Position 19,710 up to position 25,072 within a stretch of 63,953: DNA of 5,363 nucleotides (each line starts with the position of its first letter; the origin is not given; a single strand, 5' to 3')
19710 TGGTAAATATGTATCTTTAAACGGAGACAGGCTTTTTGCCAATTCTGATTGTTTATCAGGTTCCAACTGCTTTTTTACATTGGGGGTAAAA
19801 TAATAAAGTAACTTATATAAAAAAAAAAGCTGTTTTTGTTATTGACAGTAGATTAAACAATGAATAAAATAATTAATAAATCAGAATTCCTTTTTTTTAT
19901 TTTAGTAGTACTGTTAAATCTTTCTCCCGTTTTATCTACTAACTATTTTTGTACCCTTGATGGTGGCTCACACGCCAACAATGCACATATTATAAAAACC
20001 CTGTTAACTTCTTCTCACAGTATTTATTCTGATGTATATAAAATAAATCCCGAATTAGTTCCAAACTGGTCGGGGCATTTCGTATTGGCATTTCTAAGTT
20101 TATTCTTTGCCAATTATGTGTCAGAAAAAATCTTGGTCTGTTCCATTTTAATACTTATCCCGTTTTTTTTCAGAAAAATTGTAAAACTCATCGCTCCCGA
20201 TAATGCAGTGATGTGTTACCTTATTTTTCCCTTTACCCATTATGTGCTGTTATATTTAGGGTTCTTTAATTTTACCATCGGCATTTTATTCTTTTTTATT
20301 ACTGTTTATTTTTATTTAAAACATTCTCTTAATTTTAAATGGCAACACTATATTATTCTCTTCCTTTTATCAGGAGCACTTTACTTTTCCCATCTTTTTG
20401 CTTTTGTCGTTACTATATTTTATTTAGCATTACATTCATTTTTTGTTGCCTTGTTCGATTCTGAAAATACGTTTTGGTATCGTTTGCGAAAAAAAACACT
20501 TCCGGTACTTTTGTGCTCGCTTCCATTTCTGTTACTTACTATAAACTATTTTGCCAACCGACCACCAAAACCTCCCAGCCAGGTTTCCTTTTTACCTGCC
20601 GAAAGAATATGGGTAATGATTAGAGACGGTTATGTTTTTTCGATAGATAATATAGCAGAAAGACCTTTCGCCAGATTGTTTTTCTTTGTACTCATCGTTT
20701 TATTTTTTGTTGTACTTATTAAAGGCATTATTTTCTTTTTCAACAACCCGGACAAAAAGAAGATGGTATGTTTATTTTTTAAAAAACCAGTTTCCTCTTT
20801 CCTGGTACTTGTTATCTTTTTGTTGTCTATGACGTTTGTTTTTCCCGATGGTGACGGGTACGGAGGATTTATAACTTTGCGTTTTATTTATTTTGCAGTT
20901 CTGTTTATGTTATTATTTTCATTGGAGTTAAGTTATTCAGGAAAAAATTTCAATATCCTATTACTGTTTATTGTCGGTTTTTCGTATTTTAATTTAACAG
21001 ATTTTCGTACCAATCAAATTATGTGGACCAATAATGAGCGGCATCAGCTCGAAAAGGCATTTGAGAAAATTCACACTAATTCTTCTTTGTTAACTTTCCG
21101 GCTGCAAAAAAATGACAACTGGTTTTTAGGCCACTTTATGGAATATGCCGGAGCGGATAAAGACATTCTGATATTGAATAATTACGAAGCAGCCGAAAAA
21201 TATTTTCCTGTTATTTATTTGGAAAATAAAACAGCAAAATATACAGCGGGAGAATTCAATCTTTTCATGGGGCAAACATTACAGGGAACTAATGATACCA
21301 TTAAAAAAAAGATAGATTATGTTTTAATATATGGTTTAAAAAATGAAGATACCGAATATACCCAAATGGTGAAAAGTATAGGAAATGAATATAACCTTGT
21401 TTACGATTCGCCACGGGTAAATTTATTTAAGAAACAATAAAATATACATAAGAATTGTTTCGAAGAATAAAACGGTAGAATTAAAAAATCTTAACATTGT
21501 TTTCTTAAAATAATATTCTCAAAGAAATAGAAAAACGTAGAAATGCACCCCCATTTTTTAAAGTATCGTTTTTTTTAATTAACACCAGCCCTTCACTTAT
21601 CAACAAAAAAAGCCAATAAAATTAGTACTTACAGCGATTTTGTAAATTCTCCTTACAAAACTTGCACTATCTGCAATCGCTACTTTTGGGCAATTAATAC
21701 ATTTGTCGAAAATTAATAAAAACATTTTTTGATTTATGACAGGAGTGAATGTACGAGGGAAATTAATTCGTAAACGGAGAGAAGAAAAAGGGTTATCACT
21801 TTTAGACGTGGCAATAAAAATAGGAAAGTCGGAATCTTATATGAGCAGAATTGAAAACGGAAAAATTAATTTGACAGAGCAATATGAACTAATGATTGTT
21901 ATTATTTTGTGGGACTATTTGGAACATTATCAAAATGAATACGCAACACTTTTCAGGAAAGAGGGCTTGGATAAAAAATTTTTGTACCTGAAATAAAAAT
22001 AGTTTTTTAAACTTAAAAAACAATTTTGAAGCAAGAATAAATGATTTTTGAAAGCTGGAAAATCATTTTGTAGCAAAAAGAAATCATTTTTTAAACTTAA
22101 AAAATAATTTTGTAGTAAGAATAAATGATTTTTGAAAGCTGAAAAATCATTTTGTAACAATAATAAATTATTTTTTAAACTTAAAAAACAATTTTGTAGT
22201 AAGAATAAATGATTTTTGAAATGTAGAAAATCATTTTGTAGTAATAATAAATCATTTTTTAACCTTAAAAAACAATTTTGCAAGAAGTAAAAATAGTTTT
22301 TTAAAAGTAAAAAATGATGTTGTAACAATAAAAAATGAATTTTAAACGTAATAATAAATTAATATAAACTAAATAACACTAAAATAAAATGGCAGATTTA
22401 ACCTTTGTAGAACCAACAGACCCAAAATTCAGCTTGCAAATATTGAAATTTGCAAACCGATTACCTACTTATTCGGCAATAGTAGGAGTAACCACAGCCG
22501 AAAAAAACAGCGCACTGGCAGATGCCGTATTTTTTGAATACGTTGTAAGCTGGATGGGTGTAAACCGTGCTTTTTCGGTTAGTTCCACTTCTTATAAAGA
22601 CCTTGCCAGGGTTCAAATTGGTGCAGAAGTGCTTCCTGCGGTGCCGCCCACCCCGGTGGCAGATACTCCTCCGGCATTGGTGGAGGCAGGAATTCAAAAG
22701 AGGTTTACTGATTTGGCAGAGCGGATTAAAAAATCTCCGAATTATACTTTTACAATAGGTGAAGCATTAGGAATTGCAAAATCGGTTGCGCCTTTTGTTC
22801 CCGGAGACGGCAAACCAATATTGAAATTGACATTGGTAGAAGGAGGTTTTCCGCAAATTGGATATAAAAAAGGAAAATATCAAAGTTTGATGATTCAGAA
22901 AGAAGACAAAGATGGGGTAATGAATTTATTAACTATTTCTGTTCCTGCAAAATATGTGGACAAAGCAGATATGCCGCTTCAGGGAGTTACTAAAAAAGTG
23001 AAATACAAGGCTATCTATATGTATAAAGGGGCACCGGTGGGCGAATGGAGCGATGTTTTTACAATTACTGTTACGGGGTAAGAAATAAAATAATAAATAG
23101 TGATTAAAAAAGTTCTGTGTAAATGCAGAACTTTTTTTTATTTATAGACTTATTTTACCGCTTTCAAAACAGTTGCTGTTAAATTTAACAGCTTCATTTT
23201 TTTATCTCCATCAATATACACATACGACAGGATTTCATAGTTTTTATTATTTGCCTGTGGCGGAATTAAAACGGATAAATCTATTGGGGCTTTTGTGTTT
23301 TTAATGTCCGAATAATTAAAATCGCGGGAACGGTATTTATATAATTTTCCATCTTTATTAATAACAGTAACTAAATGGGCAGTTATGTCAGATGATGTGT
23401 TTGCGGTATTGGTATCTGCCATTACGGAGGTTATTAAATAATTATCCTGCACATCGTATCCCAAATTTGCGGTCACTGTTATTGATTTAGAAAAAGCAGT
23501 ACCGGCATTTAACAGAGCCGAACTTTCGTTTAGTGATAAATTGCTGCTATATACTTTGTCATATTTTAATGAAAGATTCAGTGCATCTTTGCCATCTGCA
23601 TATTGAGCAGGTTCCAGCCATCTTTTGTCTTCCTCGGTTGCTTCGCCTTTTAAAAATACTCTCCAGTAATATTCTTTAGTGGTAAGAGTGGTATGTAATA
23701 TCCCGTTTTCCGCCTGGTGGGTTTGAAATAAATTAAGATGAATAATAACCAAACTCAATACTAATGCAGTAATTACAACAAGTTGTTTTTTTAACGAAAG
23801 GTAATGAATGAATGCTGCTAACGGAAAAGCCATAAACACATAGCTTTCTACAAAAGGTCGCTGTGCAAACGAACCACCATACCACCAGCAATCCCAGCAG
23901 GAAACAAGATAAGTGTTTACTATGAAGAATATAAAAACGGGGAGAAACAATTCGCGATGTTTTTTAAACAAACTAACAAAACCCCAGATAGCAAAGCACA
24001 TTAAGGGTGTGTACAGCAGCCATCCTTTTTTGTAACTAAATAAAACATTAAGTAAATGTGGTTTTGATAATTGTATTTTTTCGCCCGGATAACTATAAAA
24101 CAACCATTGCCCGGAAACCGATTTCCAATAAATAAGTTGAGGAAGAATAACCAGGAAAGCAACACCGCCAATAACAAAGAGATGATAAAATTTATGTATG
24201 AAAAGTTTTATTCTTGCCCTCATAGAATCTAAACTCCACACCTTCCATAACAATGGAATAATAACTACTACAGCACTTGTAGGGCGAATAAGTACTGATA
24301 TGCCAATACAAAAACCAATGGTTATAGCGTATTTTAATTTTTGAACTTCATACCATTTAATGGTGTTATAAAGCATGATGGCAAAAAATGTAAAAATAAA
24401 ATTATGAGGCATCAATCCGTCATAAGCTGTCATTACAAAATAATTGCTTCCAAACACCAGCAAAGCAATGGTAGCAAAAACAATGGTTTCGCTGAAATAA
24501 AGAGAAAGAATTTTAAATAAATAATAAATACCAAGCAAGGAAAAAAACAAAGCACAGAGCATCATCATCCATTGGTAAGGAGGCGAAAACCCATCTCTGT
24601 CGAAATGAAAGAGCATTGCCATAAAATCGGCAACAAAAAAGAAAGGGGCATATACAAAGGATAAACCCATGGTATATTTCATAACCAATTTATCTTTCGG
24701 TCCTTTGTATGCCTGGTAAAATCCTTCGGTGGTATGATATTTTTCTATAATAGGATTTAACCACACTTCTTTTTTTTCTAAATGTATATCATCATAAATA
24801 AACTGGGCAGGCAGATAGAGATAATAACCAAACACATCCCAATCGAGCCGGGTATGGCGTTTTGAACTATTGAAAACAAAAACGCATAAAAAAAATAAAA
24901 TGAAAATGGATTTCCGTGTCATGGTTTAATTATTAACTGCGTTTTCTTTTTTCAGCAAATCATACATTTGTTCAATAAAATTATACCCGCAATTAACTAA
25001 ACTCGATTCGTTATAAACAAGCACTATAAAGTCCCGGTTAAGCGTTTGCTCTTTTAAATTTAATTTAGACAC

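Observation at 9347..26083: Island of seven polytopic GT-C-like membrane proteins with swapped lectin-type modules and a single polyprenol-phosphate GT2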

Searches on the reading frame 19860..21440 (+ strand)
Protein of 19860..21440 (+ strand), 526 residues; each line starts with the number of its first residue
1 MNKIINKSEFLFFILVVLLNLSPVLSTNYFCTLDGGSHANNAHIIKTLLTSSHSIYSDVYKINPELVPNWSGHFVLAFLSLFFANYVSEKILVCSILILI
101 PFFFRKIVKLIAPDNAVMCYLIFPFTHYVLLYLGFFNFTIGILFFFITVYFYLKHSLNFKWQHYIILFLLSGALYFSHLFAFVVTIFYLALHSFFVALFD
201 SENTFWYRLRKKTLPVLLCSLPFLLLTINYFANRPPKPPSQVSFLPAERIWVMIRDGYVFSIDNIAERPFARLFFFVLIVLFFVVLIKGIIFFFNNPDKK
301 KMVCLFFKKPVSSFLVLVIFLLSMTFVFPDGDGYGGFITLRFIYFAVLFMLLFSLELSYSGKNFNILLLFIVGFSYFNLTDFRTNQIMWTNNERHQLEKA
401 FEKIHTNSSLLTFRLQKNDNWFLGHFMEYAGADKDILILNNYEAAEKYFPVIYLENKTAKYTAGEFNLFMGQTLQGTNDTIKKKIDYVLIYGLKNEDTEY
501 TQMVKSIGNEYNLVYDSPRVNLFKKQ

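Call 4: search_protein_families(library=pfam, proteins=[window:19860-21440:+], max_evalue=0.01)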
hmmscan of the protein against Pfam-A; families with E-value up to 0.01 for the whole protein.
window:19860-21440:+ (526 aa): 0 families

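Call 6: search_protein_families(library=ncbifam, proteins=[window:19860-21440:+], max_evalue=0.01)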
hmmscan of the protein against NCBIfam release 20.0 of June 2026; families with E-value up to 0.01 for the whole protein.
window:19860-21440:+ (526 aa): 0 families

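Call 11: search_protein_families(library=pfam, proteins=[window:19860-21440:+], max_evalue=10)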
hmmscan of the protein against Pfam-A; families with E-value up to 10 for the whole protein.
window:19860-21440:+ (526 aa): 0 families

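Call 21: find_homologous_proteins(query=window:19860-21440:+, max_evalue=0.001)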
Query window:19860-21440:+ (526 aa): 47 proteins with E <= 0.001 among 8000 candidates.
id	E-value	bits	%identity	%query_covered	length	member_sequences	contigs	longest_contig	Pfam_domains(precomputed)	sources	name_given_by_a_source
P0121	0.0e+0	1165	100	100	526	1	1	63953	-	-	-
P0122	9.5e-146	505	47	99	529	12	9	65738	-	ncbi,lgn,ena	-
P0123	9.5e-139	482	47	98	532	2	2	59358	-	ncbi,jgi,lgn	-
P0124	3.9e-136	473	46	100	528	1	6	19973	-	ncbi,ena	-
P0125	1.4e-92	330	35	98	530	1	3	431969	-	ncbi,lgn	-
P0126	9.1e-72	261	36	99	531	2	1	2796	-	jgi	jgi:hypothetical protein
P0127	1.4e-66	244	33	100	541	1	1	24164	-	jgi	jgi:hypothetical protein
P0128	6.9e-66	241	34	99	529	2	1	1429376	-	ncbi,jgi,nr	ncbi:MAG: hypothetical protein K0S33_1641 [Bacteroidetes bacterium]|jgi:hypothetical protein|nr:hypo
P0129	3.8e-64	236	30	96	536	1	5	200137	-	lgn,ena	-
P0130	8.0e-61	225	31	98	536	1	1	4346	-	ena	-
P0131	3.7e-59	219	29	98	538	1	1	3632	-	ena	-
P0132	6.9e-59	218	32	98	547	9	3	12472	-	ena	-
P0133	1.3e-58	217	32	99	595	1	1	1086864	-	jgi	jgi:hypothetical protein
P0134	3.0e-58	216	31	99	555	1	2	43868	-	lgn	-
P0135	2.3e-57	213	31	95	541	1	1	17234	-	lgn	-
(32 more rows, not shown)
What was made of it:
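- The M6 family is small, with 47 hits (call 21).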

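Call 24: search_solved_structures(query=A2, max_evalue=10)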
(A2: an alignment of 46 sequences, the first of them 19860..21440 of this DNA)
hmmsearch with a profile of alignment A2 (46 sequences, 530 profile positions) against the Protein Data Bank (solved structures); distinct sequences matched with E-value up to 10: 2.
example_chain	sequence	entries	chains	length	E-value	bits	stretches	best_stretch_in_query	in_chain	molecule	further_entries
2lm2_A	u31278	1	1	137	0.24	13.3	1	264-354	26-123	Neuronal acetylcholine receptor subunit beta-2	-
2lly_A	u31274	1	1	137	1.7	10.5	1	271-353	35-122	Neuronal acetylcholine receptor subunit alpha-4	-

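Call 42: predict_structure(alignment_id=A2)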
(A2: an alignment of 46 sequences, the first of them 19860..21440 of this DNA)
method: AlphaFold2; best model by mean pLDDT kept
length: 526 residues; sequences in the alignment: 46
mean_pLDDT: 92.3   pTM: 0.93
mean pLDDT of the five models: 92.3, 91.6, 91.3, 91.0, 90.5
residues with pLDDT >= 90: 434; 70-90: 70; 50-70: 19; < 50: 3
segments of 3 or more residues with pLDDT < 50: 473-475
pLDDT, mean of each block of 10 residues (from residue 1): 79 96 95 95 97 91 96 98 96 98 97 92 95 96 99 95 98 98 98 94 86 94 97 91 95 95 88 95 94 93 94 97 97 90 98 85 88 94 91 94 96 81 86 93 92 82 83 54 92 90 92 96 96
secondary structure, 60 per line:
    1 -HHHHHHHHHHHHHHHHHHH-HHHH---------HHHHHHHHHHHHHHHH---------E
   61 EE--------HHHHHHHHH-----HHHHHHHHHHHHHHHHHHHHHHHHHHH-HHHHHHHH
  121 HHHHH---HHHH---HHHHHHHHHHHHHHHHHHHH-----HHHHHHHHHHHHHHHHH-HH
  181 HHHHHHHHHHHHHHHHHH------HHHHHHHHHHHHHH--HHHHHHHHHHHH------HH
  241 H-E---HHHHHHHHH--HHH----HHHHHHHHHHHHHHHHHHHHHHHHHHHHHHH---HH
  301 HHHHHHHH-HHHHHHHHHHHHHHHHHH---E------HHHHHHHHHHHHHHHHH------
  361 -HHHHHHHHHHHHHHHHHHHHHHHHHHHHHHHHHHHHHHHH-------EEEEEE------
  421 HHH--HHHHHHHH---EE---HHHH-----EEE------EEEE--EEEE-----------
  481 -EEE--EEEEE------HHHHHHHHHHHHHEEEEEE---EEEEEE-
elements in order: H2-20 H22-25 H35-50 E60-62 H71-79 H85-111 H113-125 H129-132 H136-155 H161-177 H179-198 H205-218 H221-232 H247-255 H265-295 H299-308 H310-327 H338-354 H362-401 E409-414 H426-433 H442-445 E451-453 E460-463 E466-469 E482-484 E487-491 H498-510 E511-516 E520-525
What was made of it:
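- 19860..21440 (+): M6: GT-C membrane protein (about 11 TM) of a small family without a Pfam model, with a C-terminal alpha/beta domain of unknown type. AF2 model pLDDT 92.3, pTM 0.93 (call 42).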

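Call 46: fold_search(model_id=the predicted structure, library=pdb)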
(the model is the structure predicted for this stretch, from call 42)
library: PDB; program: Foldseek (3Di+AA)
matches with E <= 10: 283; with E <= 0.001: 6
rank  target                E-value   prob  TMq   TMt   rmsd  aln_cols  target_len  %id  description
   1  7oci_F                4.7e-05  1.00  0.44  0.37  12.0       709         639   10  Cryo-EM structure of yeast Ost6p containing oligosaccharyltransferase complex (released 2022-02-16)
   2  8age_A                8.0e-05  1.00  0.45  0.38  10.8       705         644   11  Structure of yeast oligosaccharylransferase complex with acceptor peptide bound (released 2022-12-07)
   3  6c26_A                1.0e-04  1.00  0.39  0.34  14.1       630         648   11  The Cryo-EM structure of a eukaryotic oligosaccharyl transferase complex (released 2018-01-31)
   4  8pn9_A                5.3e-04  1.00  0.42  0.35  13.3       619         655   12  Structure of human oligosaccharyltransferase OST-A complex bound to NGI-1 (released 2024-05-08)
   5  3rce_A                6.0e-04  1.00  0.47  0.38  12.4       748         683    9  Bacterial oligosaccharyltransferase PglB (released 2011-06-15)
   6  8agc_A                7.2e-04  1.00  0.44  0.35  13.2       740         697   11  Structure of yeast oligosaccharylransferase complex with lipid-linked oligosaccharide and non-acceptor peptide bound (released 2022-12-07)
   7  6s7o_A                1.0e-03  1.00  0.41  0.35  12.9       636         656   12  Cryo-EM structure of human oligosaccharyltransferase complex OST-A (released 2019-12-18)
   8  8b6l_I                1.0e-03  1.00  0.42  0.34  15.4       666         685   11  Subtomogram average of the human Sec61-TRAP-OSTA-translocon (released 2022-12-07)
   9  7zli_A                1.4e-03  1.00  0.44  0.37  10.5       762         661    9  Cryo-EM structure of C-mannosyltransferase CeDPY19, in complex with Dol25-P-Man and bound to CMT2-Fab and anti-Fab nan (released 2023-01-11)
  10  7zlg_A                1.5e-03  1.00  0.44  0.37  10.7       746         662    8  Cryo-EM structure of C-mannosyltransferase CeDPY19, in complex with acceptor peptide and bound to CMT2-Fab and anti-Fa (released 2023-01-11)
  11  6s7t_A                1.5e-03  1.00  0.40  0.32  10.9       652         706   12  Cryo-EM structure of human oligosaccharyltransferase complex OST-B (released 2019-12-18)
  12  8if8_B                4.0e-03  1.00  0.36  0.32  12.8       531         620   10  Arabinosyltransferase AftA (released 2023-05-31)
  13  4jre_D                1.9e-01  0.14  0.12  0.14  20.7       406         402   12  Crystal structure of nitrate/nitrite exchanger NarK with nitrite bound (released 2013-05-15)
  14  9nf7_A                2.5e-01  0.08  0.13  0.11  28.8       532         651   10  cryo-EM structure of Serendipita indica sulfate transporter SiSulT in sulphate bound state (released 2026-03-11)
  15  9r1f_A                4.0e-01  0.08  0.11  0.12  25.2       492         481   10  Cryo-EM structure of human MATE1 in complex with metformin (released 2025-11-05)
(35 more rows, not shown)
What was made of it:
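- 19860..21440 (+): The top 12 Foldseek hits are all GT-C (STT3, PglB, DPY19, AftA), then probability drops below 0.15 (call 46).
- On GT-C fold glycosyltransferases: M6's top 12 hits are all GT-C, followed by a sharp drop (call 46).
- Closest known: Mycobacterial arabinan/mannan GT-C enzymes. Same: AftA is among M6's hits (call 46).
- M6's best structural matches are oligosaccharyltransferases, which use pyrophosphate-linked donors (call 46). M6's best structural matches are STT3 and PglB (call 46).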

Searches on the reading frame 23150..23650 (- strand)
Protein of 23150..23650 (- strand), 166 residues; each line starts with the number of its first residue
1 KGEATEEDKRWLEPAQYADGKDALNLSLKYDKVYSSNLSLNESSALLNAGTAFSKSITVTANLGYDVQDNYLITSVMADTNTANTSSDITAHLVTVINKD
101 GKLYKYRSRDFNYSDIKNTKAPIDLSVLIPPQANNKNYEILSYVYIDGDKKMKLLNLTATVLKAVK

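Call 11: search_protein_families(library=pfam, proteins=[window:23150-23620:-], max_evalue=10)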
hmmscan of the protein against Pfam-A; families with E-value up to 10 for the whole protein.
window:23150-23620:- (156 aa): 1 family
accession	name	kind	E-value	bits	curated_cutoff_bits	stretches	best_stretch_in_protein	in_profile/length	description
PF04997.17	RNA_pol_Rpb1_1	-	0.18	11.6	39.7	1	66-117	222-272/312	RNA polymerase Rpb1, domain 1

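Call 73: search_solved_structures(query=window:23150-23650:-, max_evalue=10)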
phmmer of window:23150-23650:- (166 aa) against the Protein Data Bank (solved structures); distinct sequences matched with E-value up to 10: 2.
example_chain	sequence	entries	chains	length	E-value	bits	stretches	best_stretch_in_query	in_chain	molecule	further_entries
8fy5_C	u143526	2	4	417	1.5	12.1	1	49-125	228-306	Lysosome-associated membrane glycoprotein 1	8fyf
1esp_A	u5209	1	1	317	3.7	10.8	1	65-150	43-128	NEUTRAL PROTEASE MUTANT E144S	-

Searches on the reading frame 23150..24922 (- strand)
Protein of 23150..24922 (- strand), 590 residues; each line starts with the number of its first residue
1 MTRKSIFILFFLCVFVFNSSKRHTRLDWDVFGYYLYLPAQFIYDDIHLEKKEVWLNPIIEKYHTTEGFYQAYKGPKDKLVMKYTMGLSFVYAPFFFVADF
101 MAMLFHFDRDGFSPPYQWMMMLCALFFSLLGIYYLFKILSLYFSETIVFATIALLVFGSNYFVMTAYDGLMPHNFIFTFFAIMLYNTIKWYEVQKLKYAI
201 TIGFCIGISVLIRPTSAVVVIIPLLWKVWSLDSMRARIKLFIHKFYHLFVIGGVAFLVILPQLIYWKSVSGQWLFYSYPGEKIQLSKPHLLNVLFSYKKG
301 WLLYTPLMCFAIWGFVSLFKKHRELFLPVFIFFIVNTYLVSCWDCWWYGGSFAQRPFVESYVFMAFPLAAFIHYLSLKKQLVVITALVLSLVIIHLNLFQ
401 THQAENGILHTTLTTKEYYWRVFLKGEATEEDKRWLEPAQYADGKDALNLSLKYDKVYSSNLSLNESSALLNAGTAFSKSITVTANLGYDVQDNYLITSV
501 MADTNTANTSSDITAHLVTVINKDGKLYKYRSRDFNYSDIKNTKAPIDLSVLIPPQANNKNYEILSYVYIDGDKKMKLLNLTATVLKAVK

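Call 4: search_protein_families(library=pfam, proteins=[window:23150-24922:-], max_evalue=0.01)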
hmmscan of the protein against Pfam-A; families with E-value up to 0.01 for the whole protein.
window:23150-24922:- (590 aa): 2 families
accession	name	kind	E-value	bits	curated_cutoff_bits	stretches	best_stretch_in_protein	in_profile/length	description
PF13231.12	PMT_2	-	9.1e-08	32.9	26.1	1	117-265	21-160/160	Dolichyl-phosphate-mannose-protein mannosyltransferase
PF03901.23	Glyco_transf_22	-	1e-05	25.4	23.8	1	90-273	61-232/414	Alg9-like mannosyltransferase family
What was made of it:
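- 23150..24922 (-): M7: paralogue of M1 and M5 (GT-C). Its C-terminal 150 aa are unidentified. PMT_2 at 9.1e-8 and Glyco_transf_22 at 1e-5, both above the gathering score (call 4).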

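Call 6: search_protein_families(library=ncbifam, proteins=[window:23150-24922:-], max_evalue=0.01)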
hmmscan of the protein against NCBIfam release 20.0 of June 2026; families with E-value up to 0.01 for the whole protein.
window:23150-24922:- (590 aa): 1 family
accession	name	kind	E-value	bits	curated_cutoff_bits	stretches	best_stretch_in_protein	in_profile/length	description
NF047440.1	LA3751_2_3_fam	subfamily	3.3e-08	32.8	200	1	115-403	97-388/460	LA_3751/LA_3752 family putative glycosyltransferase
